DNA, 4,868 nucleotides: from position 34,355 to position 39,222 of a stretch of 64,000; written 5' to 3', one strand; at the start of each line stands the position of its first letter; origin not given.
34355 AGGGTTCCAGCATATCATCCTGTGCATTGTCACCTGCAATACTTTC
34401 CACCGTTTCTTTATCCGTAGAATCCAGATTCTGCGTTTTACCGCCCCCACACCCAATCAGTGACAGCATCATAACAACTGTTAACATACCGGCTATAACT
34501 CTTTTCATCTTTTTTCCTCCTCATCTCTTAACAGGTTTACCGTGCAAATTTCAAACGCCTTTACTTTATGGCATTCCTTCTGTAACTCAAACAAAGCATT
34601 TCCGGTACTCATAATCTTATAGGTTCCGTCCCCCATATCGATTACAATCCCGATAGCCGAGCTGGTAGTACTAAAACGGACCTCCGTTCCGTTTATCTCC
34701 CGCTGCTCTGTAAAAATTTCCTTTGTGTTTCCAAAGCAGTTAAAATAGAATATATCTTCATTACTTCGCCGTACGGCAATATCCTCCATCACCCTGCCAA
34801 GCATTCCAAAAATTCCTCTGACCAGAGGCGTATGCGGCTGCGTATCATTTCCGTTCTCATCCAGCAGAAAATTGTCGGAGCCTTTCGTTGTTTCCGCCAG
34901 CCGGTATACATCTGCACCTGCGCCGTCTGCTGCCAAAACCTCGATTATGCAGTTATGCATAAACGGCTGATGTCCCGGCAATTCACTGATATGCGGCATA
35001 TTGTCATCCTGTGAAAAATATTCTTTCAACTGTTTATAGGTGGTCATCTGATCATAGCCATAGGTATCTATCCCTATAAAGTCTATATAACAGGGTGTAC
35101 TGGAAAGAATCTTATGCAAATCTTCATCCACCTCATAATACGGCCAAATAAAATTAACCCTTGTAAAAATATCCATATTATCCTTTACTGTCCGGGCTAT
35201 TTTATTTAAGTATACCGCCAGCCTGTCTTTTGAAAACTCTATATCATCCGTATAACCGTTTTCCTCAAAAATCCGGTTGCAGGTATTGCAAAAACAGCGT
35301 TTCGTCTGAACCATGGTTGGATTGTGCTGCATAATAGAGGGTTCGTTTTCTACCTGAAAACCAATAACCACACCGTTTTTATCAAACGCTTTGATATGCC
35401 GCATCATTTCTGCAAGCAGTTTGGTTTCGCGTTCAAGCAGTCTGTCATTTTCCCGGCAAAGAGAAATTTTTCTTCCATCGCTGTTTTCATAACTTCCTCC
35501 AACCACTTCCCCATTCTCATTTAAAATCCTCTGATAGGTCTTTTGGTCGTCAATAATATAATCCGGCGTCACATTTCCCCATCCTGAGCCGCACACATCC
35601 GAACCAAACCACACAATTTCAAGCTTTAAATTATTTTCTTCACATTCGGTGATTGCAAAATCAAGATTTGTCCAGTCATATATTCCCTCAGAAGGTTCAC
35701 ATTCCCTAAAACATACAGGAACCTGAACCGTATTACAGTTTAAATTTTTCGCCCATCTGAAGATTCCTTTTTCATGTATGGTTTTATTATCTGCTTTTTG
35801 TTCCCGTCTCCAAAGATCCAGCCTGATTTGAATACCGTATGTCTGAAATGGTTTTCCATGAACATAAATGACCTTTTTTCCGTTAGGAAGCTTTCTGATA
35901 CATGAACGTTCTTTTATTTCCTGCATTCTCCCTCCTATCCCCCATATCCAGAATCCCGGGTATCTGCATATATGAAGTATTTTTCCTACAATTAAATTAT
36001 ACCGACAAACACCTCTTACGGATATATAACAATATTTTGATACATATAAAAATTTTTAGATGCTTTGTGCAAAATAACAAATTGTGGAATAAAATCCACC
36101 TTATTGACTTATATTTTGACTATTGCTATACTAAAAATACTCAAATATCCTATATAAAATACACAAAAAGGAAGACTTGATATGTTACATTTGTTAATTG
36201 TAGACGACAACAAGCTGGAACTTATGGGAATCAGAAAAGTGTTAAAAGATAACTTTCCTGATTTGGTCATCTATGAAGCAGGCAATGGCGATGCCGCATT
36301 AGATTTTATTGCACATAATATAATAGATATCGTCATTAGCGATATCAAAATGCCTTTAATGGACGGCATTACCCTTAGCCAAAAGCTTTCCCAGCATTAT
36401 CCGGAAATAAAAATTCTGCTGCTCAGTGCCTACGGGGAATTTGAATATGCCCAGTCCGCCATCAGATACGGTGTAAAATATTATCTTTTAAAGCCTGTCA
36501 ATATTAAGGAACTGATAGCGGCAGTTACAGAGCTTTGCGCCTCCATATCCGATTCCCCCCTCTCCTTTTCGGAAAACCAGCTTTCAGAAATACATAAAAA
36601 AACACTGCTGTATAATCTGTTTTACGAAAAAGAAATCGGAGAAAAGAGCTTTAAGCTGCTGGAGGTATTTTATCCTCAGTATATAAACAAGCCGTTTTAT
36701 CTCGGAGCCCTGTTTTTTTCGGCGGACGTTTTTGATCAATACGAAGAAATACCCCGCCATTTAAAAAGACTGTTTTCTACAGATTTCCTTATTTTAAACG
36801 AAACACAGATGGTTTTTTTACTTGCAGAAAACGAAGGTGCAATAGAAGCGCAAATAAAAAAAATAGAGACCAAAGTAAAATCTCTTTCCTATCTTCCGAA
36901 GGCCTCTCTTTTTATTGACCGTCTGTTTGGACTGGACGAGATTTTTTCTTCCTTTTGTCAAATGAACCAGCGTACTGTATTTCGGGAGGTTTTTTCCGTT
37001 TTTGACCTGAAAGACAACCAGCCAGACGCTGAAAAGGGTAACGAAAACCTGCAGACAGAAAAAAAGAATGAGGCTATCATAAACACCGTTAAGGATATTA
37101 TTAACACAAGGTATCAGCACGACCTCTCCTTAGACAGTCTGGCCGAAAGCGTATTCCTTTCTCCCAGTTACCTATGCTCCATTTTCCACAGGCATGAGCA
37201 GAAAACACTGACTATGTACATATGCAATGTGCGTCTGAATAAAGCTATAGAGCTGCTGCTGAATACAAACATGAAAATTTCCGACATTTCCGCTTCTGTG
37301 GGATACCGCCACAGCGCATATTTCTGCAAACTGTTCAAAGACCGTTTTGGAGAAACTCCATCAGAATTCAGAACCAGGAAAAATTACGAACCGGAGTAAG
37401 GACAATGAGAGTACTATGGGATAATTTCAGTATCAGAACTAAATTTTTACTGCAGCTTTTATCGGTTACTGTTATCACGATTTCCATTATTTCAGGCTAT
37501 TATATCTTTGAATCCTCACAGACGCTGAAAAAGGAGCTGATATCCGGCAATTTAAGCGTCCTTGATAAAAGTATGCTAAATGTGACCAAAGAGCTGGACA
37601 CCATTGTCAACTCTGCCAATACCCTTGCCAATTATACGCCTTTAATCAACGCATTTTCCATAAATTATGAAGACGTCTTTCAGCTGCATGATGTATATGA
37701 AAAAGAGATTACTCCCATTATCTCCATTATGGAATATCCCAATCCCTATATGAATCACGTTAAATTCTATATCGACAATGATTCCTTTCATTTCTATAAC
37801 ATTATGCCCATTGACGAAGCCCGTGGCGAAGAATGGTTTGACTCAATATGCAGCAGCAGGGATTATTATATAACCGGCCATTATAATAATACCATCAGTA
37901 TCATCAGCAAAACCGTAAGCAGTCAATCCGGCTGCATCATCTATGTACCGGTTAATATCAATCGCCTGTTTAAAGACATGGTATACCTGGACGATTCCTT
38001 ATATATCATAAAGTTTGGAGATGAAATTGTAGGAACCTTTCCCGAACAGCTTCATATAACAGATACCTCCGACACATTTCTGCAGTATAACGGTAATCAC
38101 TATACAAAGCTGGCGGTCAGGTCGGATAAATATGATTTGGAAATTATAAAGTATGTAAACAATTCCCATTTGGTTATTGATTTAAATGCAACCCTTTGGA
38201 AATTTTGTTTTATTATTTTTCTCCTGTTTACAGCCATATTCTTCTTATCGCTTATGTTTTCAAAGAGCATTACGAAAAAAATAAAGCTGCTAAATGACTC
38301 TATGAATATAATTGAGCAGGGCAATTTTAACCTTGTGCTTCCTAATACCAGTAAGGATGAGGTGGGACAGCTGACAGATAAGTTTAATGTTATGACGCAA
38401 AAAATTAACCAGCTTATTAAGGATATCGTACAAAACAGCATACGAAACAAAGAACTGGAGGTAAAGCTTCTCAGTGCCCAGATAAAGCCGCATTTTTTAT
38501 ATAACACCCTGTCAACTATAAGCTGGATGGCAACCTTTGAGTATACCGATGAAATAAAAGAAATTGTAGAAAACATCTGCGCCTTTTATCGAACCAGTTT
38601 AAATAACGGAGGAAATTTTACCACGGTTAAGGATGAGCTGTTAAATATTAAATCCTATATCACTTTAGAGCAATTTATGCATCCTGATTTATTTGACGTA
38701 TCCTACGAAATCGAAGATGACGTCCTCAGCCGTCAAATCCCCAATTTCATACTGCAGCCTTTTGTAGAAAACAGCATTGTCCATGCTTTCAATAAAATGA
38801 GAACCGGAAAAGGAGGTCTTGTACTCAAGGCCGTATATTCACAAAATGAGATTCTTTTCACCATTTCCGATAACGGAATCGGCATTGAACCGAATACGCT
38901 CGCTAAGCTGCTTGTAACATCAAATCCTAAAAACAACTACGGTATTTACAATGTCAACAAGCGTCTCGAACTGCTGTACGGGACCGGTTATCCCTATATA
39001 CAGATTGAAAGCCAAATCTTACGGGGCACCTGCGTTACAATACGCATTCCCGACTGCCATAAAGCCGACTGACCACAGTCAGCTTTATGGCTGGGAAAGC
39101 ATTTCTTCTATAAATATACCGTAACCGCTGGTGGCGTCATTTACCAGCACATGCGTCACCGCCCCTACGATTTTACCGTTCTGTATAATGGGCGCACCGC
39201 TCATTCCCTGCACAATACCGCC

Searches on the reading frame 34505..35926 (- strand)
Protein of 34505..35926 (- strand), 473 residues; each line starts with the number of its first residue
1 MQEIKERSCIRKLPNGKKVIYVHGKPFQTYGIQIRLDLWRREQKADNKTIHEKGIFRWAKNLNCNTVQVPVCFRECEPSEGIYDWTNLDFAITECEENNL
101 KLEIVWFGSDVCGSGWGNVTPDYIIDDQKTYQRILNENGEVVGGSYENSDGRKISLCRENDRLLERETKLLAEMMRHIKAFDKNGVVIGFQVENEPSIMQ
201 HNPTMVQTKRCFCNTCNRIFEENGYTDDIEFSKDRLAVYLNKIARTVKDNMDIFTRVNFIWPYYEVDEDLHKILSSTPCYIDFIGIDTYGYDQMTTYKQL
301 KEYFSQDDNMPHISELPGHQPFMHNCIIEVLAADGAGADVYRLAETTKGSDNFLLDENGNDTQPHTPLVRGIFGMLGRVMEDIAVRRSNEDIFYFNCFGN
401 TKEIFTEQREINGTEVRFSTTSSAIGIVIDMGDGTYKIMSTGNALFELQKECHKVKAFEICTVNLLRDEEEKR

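Call 61: search_protein_families(library=pfam, proteins=[window:34505-35926:-], max_evalue=0.001)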
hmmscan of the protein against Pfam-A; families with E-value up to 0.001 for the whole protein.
window:34505-35926:- (473 aa): 2 families
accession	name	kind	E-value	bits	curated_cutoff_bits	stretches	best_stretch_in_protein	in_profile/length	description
PF16349.10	DUF4978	-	1.4e-09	38.2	29.3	1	239-401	5-171/172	Domain of unknown function (DUF4978)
PF02449.21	Glyco_hydro_42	-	0.00011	22.2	21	1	55-221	15-155/376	Beta-galactosidase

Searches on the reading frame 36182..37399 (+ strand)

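Call 61: search_protein_families(library=pfam, proteins=[window:36182-37399:+], max_evalue=0.001)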
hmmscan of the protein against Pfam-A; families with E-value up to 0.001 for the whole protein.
window:36182-37399:+ (405 aa): 3 families
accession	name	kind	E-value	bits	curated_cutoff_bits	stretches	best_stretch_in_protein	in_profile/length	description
PF00072.30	Response_reg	-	4.3e-25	88.5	30.2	1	5-115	2-110/111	Response regulator receiver domain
PF12833.13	HTH_18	-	2e-21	76.5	33.6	1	320-399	1-80/80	Helix-turn-helix domain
PF00165.29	HTH_AraC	-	1e-17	64.2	26.6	2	361-398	6-42/42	Bacterial regulatory helix-turn-helix proteins, AraC family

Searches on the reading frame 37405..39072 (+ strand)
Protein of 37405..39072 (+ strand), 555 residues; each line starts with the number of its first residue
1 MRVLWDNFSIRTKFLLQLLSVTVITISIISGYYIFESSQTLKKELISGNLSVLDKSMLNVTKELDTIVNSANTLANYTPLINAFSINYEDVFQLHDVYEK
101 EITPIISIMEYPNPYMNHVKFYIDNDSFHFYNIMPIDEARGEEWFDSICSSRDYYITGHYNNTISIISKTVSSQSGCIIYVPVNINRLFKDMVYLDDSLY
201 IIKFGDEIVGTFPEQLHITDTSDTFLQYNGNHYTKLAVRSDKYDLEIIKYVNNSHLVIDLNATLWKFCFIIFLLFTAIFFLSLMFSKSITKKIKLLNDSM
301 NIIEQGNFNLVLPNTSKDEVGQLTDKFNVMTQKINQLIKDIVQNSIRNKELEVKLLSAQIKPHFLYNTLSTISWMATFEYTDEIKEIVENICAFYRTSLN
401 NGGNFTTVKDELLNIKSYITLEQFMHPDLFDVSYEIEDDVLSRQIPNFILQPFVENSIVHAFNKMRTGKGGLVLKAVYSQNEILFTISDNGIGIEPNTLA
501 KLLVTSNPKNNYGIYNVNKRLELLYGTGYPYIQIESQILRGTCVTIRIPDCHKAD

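Call 61: search_protein_families(library=pfam, proteins=[window:37405-39072:+], max_evalue=0.001)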
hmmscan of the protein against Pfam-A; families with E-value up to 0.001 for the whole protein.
window:37405-39072:+ (555 aa): 3 families
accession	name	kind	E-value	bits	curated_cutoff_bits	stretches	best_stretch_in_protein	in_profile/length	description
PF06580.19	His_kinase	-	1.1e-20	74.1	25.2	1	352-428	2-79/81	Histidine kinase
PF02518.31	HATPase_c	-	1.1e-09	39.1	26.4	1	449-550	9-109/111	Histidine kinase-, DNA gyrase B-, and HSP90-like ATPase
PF00672.30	HAMP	-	1.6e-09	38.3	25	1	285-335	2-52/53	HAMP domain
